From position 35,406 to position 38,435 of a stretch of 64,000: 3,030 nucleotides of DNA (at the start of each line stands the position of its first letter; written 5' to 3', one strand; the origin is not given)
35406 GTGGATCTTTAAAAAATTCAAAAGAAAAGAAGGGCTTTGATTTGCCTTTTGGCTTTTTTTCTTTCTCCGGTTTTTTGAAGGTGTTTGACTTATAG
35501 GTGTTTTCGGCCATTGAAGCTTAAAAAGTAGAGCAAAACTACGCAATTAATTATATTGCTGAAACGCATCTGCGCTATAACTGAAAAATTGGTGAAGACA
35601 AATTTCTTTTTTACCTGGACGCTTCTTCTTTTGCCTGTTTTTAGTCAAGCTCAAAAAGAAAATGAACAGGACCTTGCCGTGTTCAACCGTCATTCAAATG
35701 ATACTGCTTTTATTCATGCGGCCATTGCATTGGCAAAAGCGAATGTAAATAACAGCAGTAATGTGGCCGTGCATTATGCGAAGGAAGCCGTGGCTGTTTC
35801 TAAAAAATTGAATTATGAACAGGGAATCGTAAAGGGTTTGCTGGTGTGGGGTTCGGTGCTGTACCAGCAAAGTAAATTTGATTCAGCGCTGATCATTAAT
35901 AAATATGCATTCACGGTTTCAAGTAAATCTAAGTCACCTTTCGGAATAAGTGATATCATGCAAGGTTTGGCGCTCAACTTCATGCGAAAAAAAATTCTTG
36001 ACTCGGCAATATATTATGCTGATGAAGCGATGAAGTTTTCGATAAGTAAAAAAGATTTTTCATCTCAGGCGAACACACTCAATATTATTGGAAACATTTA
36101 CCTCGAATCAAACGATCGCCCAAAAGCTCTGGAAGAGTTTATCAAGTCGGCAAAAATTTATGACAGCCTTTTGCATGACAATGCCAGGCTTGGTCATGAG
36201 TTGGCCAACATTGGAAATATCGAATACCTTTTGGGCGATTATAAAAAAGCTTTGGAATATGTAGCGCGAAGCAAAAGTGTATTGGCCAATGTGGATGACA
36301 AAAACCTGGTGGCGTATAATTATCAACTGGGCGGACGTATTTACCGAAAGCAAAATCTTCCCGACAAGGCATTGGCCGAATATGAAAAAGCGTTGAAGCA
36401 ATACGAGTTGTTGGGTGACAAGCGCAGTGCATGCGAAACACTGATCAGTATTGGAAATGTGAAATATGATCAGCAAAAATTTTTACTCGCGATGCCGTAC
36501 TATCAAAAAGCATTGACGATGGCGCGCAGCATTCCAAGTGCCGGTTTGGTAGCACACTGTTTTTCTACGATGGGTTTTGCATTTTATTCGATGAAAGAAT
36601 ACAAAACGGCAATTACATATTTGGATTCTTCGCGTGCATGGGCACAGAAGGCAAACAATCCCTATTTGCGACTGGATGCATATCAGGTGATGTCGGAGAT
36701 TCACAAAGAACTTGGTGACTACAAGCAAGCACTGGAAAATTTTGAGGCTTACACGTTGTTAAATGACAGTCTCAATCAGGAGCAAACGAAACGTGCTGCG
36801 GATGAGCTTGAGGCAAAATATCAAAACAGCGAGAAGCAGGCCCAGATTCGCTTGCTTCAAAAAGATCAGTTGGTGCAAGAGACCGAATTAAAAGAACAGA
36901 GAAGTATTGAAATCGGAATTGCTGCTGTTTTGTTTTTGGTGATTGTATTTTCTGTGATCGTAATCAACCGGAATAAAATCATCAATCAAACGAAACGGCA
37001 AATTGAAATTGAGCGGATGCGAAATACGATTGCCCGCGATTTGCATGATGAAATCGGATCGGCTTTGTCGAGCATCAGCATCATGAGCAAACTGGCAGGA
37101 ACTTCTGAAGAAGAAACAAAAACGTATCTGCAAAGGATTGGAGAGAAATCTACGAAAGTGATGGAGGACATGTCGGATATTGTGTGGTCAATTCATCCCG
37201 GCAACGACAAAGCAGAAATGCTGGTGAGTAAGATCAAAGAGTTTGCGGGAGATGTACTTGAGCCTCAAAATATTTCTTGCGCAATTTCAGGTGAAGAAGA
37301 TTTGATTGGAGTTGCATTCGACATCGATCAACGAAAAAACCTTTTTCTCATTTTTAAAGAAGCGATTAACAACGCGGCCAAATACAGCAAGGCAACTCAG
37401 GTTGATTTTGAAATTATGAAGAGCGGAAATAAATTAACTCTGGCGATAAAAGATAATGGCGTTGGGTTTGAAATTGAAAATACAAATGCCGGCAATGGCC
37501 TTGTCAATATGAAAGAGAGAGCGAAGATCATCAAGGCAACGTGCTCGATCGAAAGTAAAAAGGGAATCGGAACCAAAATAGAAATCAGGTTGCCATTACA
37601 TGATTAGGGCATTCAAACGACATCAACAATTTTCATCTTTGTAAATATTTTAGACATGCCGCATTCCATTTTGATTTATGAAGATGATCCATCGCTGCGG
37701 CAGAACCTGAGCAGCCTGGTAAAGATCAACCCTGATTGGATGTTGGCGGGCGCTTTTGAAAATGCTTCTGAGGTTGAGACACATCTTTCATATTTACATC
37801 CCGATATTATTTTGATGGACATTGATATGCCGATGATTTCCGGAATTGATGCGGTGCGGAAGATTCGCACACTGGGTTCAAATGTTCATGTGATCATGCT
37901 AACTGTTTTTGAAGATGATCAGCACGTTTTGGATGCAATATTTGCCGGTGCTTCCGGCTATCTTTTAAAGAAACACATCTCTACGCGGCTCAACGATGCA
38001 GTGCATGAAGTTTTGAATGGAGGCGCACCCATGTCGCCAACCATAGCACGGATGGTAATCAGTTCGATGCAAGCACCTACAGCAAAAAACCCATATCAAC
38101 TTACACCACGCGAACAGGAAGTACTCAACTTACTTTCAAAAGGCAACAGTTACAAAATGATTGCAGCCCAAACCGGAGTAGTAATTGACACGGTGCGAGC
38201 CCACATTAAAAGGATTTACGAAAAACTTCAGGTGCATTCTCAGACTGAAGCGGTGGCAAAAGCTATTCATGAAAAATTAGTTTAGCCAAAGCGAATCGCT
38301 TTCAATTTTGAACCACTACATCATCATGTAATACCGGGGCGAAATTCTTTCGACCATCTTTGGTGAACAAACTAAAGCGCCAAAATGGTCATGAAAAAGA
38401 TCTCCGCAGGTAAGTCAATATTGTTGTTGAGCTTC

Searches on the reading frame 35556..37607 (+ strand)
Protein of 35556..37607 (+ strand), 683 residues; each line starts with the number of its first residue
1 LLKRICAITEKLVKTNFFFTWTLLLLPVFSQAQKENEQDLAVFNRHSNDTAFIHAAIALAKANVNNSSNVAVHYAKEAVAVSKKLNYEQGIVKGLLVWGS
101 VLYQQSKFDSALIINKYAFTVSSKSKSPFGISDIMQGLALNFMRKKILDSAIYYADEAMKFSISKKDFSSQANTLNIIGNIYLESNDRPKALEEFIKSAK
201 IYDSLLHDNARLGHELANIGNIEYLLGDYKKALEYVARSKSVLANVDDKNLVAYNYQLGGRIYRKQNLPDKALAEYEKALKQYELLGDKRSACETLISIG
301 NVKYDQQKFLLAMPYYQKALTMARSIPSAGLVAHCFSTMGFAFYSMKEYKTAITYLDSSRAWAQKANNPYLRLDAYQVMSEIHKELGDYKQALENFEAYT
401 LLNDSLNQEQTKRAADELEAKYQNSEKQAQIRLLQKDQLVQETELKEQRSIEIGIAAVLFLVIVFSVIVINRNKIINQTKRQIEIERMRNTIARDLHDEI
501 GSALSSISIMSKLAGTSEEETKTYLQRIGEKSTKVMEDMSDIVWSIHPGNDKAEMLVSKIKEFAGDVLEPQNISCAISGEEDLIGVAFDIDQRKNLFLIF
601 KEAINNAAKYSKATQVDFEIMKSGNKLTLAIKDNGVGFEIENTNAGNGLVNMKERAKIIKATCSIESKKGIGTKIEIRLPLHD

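Call 78: search_protein_families(library=pfam, proteins=[window:35556-37607:+], max_evalue=0.00001)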
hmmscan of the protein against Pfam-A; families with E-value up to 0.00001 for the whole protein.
window:35556-37607:+ (683 aa): 10 families
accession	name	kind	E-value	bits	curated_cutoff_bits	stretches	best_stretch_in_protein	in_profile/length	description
PF13424.12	TPR_12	-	1.5e-27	96.1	30.1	4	218-284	8-76/77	Tetratricopeptide repeat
PF07719.23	TPR_2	-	3.9e-18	64.4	27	0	260-283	8-31/34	Tetratricopeptide repeat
PF00515.34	TPR_1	-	1.2e-15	57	27.8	0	216-235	4-23/34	Tetratricopeptide repeat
PF13181.12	TPR_8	-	5.6e-11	42.1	25.7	0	374-402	2-30/34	Tetratricopeptide repeat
PF13374.12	TPR_10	-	3.6e-10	39.9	27.5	0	295-324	4-33/42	Tetratricopeptide repeat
PF02518.31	HATPase_c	-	5.9e-10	40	26.4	1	594-682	4-110/111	Histidine kinase-, DNA gyrase B-, and HSP90-like ATPase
PF07730.19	HisKA_3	-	6.4e-10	39.9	24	1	489-549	2-66/68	Histidine kinase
PF14938.12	SNAP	-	7.1e-07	29.4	25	0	139-234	81-176/282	Soluble NSF attachment protein, SNAP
PF17874.7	TPR_MalT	-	1e-06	28.7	45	0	270-411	60-196/336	MalT-like TPR region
PF13428.12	TPR_14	-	4.6e-06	27.2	23.5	0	260-283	8-31/44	Tetratricopeptide repeat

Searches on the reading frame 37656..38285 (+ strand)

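Call 78: search_protein_families(library=pfam, proteins=[window:37656-38285:+], max_evalue=0.00001)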
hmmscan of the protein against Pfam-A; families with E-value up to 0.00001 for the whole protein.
window:37656-38285:+ (209 aa): 2 families
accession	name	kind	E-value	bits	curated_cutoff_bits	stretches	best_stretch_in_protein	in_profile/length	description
PF00072.30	Response_reg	-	1.8e-22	80.1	30.2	1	5-116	1-110/111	Response regulator receiver domain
PF00196.25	GerE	-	7.1e-16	58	23.5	1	148-202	2-56/57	Bacterial regulatory proteins, luxR family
